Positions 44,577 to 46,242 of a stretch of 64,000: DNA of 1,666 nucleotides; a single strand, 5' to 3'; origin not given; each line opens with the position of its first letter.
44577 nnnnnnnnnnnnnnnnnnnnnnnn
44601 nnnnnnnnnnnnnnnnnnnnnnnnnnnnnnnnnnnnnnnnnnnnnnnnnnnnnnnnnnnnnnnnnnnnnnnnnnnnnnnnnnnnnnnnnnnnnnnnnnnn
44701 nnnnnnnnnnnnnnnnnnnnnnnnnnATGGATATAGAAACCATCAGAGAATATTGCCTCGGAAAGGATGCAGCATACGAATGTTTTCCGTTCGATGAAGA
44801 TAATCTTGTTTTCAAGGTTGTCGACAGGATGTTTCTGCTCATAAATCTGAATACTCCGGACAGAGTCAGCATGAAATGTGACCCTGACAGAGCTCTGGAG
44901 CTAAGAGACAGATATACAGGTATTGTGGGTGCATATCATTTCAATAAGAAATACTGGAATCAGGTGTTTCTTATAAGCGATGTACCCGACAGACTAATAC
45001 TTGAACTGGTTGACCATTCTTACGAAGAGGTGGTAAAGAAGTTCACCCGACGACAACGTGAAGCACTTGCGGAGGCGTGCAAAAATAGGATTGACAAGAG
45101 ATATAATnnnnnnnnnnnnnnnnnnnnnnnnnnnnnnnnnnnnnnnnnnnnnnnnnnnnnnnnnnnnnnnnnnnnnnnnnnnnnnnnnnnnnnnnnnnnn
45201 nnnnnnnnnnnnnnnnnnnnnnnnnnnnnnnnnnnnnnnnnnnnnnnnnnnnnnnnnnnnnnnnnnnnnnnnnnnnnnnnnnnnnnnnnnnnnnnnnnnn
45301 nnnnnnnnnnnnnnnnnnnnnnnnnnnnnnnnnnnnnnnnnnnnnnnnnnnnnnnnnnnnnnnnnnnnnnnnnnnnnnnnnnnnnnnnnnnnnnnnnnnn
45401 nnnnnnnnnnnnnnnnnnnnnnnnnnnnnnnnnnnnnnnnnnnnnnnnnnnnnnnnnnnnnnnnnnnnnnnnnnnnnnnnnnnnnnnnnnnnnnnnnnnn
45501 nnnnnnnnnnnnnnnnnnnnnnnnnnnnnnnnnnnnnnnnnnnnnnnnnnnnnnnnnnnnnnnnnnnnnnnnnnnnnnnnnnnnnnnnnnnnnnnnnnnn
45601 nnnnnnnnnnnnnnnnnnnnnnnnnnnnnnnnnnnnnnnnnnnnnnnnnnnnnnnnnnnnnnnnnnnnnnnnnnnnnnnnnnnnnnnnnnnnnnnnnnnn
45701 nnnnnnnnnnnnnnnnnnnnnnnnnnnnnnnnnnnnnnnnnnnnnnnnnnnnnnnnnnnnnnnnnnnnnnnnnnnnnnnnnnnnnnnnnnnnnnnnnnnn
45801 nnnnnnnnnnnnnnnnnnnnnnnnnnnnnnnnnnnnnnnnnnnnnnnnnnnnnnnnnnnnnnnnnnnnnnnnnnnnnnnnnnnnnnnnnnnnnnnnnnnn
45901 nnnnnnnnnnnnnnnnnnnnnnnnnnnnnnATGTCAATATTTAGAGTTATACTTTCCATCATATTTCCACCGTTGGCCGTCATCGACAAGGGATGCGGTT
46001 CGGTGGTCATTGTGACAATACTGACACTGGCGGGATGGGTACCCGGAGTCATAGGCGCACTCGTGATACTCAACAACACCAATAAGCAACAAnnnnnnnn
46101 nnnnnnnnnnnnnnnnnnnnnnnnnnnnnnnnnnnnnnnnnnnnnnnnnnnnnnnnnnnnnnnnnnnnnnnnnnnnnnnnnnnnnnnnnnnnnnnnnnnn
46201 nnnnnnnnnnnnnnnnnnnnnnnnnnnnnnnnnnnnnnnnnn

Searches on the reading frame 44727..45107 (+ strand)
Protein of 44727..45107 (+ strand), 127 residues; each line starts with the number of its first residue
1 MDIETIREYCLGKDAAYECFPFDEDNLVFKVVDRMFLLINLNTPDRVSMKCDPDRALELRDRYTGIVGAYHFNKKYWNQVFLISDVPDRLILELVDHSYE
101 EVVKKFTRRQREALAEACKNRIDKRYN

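Call 29: search_protein_families(library=pfam, proteins=[window:44727-45107:+], max_evalue=0.001)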
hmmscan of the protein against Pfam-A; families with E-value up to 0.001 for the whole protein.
window:44727-45107:+ (127 aa): 1 family
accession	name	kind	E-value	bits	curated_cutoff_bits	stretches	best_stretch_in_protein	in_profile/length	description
PF04237.18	YjbR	-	4.4e-26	91.8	30.1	1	12-100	2-87/88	YjbR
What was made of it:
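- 44727..45110 (+): YjbR/MmcQ-family gene, the first gene of the putative yjbR-xth-pmp3-bla transcription unit. PF04237 (call 29).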

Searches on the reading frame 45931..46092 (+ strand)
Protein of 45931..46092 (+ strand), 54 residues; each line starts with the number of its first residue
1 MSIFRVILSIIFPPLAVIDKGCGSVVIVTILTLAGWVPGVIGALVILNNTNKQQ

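Call 29: search_protein_families(library=pfam, proteins=[window:45931-46092:+], max_evalue=0.001)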
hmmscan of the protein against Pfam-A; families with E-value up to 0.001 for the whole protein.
window:45931-46092:+ (54 aa): 1 family
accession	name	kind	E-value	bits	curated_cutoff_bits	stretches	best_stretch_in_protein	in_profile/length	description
PF01679.22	Pmp3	-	1.7e-10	41.1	22.9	1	3-46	2-47/49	Proteolipid membrane potential modulator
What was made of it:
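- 45931..46095 (+): Pmp3/YqaE-family 54-aa membrane proteolipid gene, 21 nt upstream of bla. Pfam PF01679 E = 1.7e-10 (call 29).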

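Call 31: find_encoding_contigs(protein=window:45931-46092:+, flank=5000, max_places=10)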
Protein window:45931-46092:+ (54 aa): 25 contigs read that carry it; 10 places shown.
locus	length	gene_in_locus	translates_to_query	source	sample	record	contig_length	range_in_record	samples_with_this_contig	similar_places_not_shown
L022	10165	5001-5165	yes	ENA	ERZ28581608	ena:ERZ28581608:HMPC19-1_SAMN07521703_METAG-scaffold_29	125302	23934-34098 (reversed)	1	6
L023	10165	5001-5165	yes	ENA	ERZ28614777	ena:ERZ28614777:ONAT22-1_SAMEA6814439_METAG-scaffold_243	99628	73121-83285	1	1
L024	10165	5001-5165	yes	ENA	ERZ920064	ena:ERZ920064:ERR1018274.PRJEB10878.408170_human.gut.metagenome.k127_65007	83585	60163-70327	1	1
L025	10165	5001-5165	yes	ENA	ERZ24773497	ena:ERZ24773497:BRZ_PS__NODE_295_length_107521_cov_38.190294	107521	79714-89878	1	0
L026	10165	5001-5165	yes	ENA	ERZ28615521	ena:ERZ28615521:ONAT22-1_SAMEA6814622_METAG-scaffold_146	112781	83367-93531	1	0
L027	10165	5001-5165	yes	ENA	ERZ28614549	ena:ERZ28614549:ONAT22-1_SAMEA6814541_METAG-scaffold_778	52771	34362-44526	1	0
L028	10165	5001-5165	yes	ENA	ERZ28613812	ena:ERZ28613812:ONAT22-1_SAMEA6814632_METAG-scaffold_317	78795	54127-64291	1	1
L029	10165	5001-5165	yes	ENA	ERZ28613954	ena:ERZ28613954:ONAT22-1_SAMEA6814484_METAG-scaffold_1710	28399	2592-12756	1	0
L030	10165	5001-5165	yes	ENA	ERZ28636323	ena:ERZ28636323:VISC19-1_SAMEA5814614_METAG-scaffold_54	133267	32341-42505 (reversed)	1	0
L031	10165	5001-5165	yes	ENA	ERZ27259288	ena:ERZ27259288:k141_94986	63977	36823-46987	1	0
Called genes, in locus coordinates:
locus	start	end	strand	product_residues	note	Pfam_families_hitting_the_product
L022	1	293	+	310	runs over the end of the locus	PF00248:Aldo_ket_red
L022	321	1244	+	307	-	PF04909:Amidohydro_2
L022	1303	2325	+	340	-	PF08240:ADH_N, PF16912:Glu_dehyd_C, PF01262:AlaDh_PNT_C (weak), PF00107:ADH_zinc_N, PF13602:ADH_zinc_N_2 (faint)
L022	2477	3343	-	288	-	PF00165:HTH_AraC, PF12833:HTH_18, PF00165:HTH_AraC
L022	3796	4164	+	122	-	PF04237:YjbR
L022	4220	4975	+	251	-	PF03372:Exo_endo_phos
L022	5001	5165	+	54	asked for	PF01679:Pmp3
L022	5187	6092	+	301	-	PF13354:Beta-lactamase2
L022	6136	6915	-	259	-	PF00561:Abhydrolase_1 (faint), PF12146:Hydrolase_4 (faint), PF12697:Abhydrolase_6 (weak)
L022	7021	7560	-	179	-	-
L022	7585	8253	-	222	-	PF01909:NTP_transf_2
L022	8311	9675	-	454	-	PF00083:Sugar_tr, PF07690:MFS_1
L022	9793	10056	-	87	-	-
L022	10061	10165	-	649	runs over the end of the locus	PF13229:Beta_helix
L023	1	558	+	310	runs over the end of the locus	PF00248:Aldo_ket_red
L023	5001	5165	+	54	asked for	PF01679:Pmp3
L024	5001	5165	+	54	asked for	PF01679:Pmp3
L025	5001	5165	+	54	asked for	PF01679:Pmp3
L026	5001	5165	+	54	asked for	PF01679:Pmp3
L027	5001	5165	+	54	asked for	PF01679:Pmp3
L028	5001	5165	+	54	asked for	PF01679:Pmp3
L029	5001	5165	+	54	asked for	PF01679:Pmp3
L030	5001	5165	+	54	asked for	PF01679:Pmp3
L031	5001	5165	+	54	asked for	PF01679:Pmp3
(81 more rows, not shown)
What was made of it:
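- On Intrinsic (core, vertically inherited) resistance gene: 25 of 25 contigs chosen through Pmp3 (call 31).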
